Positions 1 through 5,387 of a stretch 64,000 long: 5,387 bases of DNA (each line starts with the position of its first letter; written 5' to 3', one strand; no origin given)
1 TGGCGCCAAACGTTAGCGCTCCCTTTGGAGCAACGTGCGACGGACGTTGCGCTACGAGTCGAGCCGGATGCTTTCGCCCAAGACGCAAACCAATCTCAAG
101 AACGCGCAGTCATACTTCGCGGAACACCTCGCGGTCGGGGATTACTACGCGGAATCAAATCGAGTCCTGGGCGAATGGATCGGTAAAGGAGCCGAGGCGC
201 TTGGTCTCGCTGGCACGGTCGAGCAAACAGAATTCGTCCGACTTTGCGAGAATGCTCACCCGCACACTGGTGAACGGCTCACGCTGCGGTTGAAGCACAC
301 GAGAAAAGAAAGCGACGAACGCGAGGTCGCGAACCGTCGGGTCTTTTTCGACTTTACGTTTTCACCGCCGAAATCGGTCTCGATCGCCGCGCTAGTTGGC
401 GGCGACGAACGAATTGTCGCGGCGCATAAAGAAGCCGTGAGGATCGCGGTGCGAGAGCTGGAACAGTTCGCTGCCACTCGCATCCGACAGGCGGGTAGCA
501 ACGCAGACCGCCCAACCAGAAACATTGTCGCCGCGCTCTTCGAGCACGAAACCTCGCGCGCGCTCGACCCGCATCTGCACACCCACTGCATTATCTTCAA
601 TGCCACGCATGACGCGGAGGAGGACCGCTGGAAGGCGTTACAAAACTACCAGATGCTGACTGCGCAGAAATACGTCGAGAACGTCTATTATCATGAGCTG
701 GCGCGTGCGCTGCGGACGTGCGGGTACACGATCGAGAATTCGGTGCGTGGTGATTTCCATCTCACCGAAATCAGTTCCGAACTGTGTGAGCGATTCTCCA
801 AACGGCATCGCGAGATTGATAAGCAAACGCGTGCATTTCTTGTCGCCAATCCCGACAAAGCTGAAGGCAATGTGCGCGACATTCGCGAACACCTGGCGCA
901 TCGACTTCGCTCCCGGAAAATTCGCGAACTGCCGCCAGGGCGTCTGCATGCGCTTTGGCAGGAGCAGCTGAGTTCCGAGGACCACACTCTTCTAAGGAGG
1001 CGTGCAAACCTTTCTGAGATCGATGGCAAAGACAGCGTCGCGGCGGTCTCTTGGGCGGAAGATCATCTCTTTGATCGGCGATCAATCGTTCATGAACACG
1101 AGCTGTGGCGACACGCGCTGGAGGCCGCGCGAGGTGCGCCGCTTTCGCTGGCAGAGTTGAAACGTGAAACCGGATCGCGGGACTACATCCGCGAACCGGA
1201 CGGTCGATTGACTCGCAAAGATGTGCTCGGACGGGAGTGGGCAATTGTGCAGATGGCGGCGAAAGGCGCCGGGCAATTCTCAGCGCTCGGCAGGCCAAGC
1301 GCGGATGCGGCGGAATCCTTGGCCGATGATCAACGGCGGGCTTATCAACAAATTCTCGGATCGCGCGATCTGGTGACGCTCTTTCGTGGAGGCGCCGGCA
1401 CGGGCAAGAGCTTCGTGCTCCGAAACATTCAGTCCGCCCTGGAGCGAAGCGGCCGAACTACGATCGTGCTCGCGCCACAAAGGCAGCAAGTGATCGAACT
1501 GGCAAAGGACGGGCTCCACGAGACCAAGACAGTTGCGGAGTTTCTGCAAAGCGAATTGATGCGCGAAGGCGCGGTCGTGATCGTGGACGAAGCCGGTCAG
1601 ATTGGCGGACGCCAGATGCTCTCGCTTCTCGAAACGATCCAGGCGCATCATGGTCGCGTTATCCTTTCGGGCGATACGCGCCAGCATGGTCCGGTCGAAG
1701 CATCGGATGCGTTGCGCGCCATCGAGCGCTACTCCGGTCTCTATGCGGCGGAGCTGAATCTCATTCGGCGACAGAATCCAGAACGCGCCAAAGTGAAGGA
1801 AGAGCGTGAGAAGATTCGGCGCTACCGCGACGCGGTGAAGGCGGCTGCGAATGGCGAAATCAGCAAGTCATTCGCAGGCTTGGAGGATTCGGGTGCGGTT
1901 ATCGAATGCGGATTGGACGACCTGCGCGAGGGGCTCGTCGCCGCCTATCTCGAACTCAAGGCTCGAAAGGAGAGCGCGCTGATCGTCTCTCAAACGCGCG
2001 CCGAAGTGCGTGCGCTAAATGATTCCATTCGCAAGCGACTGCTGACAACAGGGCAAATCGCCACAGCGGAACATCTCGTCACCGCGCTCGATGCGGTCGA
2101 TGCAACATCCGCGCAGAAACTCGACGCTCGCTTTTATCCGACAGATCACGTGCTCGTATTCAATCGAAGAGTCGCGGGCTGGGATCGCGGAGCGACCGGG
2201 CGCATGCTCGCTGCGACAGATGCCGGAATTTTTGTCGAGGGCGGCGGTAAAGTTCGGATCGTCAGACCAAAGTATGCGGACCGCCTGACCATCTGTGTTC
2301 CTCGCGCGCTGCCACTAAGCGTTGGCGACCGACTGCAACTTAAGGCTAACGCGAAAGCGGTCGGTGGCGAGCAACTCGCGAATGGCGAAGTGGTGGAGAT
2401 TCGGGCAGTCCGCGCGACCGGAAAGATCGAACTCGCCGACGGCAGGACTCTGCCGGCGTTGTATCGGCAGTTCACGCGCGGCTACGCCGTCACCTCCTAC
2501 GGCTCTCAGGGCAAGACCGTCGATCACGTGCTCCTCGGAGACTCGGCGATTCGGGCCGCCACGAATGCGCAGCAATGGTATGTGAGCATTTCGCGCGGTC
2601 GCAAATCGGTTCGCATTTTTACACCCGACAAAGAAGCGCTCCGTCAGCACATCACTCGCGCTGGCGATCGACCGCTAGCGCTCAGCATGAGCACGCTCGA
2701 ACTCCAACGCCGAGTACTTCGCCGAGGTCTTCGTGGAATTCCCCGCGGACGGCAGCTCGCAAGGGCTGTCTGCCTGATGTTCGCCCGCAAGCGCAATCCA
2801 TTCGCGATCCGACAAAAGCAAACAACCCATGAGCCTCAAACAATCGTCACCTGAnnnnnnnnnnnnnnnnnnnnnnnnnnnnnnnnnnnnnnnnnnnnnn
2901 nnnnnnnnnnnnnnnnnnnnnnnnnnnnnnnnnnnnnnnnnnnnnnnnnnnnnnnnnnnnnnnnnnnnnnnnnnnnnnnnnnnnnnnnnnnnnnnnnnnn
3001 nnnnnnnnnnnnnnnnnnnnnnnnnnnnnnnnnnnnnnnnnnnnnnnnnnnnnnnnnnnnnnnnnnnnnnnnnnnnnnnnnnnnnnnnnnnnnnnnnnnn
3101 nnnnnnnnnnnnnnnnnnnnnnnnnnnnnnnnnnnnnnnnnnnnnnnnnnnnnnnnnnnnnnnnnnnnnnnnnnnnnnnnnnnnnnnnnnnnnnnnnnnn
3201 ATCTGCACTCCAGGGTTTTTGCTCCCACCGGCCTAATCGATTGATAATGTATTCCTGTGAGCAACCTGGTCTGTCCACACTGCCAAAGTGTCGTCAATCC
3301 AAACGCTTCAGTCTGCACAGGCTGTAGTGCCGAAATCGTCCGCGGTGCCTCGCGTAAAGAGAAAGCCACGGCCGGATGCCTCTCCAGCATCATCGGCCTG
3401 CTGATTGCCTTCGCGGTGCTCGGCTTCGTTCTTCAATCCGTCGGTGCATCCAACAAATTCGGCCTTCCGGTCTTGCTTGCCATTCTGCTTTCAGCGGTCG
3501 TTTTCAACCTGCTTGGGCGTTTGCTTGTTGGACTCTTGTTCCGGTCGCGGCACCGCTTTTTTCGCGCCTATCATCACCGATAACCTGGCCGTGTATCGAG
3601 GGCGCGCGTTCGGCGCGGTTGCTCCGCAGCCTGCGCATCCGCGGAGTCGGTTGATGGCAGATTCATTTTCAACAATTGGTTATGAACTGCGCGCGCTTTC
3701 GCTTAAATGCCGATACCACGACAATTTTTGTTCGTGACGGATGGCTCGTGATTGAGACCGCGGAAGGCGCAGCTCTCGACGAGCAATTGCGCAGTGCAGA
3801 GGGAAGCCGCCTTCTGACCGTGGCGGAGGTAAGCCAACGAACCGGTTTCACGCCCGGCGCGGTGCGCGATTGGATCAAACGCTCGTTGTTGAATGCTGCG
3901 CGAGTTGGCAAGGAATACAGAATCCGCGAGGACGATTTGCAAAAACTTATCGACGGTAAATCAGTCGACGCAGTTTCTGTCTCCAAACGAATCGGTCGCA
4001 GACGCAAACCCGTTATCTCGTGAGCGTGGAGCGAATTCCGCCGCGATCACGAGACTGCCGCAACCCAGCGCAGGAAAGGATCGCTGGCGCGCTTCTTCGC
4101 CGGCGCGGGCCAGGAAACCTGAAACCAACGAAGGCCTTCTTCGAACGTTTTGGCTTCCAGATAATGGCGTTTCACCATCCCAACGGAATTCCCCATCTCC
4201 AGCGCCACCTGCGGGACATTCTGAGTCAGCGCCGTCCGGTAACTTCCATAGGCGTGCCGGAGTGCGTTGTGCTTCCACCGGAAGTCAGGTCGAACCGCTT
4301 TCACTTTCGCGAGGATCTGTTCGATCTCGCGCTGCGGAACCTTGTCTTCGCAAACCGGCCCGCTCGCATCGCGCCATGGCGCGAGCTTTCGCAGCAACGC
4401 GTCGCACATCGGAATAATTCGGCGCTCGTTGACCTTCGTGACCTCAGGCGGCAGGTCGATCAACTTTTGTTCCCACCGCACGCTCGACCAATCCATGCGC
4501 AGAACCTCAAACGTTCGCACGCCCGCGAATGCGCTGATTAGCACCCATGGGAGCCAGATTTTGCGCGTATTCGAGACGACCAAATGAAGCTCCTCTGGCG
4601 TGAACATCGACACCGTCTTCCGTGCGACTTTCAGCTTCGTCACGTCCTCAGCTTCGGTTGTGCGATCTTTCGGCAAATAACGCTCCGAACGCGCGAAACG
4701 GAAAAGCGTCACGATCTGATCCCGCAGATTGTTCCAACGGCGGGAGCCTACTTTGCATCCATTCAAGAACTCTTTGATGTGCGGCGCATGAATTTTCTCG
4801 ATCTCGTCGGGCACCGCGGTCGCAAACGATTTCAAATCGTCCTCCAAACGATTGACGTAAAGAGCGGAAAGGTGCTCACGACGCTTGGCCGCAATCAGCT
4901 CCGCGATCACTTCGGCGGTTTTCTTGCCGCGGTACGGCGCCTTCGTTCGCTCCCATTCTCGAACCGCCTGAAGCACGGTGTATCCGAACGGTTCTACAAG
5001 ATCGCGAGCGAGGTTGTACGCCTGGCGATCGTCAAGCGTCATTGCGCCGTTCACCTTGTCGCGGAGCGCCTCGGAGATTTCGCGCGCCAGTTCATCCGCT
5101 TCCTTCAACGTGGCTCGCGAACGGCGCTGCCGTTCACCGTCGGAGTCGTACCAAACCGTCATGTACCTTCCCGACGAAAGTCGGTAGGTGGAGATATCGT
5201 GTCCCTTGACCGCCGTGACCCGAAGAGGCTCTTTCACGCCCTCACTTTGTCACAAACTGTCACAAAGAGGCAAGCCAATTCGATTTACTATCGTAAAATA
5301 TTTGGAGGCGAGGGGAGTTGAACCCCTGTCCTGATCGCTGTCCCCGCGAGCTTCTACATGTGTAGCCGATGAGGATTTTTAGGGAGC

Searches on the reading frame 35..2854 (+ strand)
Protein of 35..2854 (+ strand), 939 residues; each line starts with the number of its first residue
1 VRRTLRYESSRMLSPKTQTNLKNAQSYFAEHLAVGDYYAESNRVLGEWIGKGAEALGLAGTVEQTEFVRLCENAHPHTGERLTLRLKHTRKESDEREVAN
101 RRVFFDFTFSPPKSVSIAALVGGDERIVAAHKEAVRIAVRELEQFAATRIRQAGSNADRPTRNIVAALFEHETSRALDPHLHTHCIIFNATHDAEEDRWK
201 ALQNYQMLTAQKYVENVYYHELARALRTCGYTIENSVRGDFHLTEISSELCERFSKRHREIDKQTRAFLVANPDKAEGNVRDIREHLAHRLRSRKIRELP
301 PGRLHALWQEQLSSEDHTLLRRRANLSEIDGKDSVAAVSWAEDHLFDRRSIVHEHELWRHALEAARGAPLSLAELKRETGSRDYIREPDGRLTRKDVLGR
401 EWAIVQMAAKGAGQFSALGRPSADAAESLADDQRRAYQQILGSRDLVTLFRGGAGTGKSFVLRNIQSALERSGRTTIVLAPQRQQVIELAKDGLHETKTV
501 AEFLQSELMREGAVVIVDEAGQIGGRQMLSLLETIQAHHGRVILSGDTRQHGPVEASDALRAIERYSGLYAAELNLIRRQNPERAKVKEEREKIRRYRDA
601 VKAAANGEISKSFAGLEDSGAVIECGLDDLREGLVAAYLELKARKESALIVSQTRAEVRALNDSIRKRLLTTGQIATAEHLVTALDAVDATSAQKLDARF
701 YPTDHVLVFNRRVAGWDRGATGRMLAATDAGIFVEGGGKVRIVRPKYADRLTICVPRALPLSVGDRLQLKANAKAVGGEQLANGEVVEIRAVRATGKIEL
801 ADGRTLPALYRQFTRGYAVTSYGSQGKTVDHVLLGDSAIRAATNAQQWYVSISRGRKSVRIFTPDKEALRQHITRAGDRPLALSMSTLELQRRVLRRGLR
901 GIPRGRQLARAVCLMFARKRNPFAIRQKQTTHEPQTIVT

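Call 9: search_protein_families(library=ncbifam, proteins=[window:35-2854:+])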
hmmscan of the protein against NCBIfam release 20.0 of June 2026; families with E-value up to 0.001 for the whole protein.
window:35-2854:+ (939 aa): 11 families
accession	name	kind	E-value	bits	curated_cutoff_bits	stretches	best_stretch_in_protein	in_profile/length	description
TIGR02760.1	TraI_TIGR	equivalog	1.7e-77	261.2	929.85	1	22-884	11-869/1960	conjugative transfer relaxase/helicase TraI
NF010263.0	PRK13709.1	equivalog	9.7e-72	241.9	2212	2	36-264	22-244/1752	conjugative transfer relaxase/helicase TraI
NF041492.1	MobF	equivalog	3.2e-66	223.9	100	1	12-313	1-296/299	MobF family relaxase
TIGR02686.1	relax_trwC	domain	4.7e-56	190.5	145.5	1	24-282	1-258/286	conjugative relaxase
TIGR02768.1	TraA_Ti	equivalog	3.7e-35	121.4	590.45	1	420-867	351-719/751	Ti-type conjugative transfer relaxase TraA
NF010464.0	PRK13889.1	subfamily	9.4e-24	83.4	1015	2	423-679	341-590/992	conjugal transfer relaxase TraA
NF010402.0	PRK13826.1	subfamily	1.5e-19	69.4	1317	1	426-683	379-627/1102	Dtr system oriT relaxase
NF011300.0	PRK14712.1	equivalog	3e-17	61.2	2486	2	161-223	3-62/1623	conjugative transfer relaxase/helicase TraI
TIGR01448.2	helicase_RecD2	equivalog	2.1e-11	42.7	500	1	425-583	313-479/713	SF1B family DNA helicase RecD2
TIGR01447.1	recD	equivalog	1.1e-09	37.5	310.15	1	511-570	262-320/597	exodeoxyribonuclease V subunit alpha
NF033538.2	transpos_IS91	equivalog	6e-05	22.2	125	1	137-228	108-197/356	IS91 family transposase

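Call 74: search_protein_families(library=pfam, proteins=[window:47-2854:+], max_evalue=0.01)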
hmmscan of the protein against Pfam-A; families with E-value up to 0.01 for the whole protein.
window:47-2854:+ (935 aa): 13 families
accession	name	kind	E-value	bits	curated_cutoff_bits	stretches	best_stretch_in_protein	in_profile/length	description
PF08751.17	TrwC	-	8e-84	282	25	1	18-309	2-284/286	TrwC relaxase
PF13604.12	AAA_30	-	1.9e-37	129.3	27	1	425-619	2-187/191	AAA domain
PF13245.12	AAA_19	-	1.4e-11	45.2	25.1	1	441-549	11-131/134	AAA domain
PF01443.25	Viral_helicase1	-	1.5e-11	45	21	1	447-557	4-108/228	Viral superfamily 1 RNA helicase core domain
PF13086.12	AAA_11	-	3.4e-07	30.7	27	0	425-468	2-51/257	AAA domain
PF05970.20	PIF1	-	1.1e-05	25.5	25.9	1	425-476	2-57/223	PIF1-like helicase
PF22232.2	TraI_hel_assoc_N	-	1.2e-05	26.3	27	1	448-541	3-98/99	TraI helicase-associated ssDNA bd, N-terminal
PF13401.12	AAA_22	-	2.1e-05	25.3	27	1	443-543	7-123/130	AAA domain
PF02562.22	PhoH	-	0.00063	19.7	27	0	508-564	120-177/205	PhoH-like protein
PF09848.15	SLFN-g3_helicase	-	0.0011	18.8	24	1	444-517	4-89/354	Schlafen group 3, DNA/RNA helicase domain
PF25199.1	nSTAND_NTPase5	-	0.0036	17.6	34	0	439-539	39-129/145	Novel STAND NTPase 5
PF07728.20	AAA_5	-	0.004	17.6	22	0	446-549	4-107/139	AAA domain (dynein-related subfamily)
PF00270.35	DEAD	-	0.0043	17.2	26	0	428-497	3-69/167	DEAD/DEAH box helicase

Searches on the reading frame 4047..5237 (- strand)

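Call 9: search_protein_families(library=ncbifam, proteins=[window:4047-5237:-])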
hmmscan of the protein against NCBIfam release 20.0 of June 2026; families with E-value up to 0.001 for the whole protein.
window:4047-5237:- (396 aa): 1 family
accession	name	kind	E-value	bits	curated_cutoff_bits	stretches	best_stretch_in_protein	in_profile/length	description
NF040815.2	recomb_XerA_Arch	equivalog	0.00013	21.6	220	1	117-288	6-171/263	site-specific tyrosine recombinase/integron integrase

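Call 74: search_protein_families(library=pfam, proteins=[window:4047-5108:-], max_evalue=0.01)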
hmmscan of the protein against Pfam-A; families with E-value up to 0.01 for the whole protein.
window:4047-5108:- (353 aa): 1 family
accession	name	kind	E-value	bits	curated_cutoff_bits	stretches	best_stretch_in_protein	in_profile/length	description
PF00589.27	Phage_integrase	-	9.9e-05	22.6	27.1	1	195-249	34-86/172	Phage integrase family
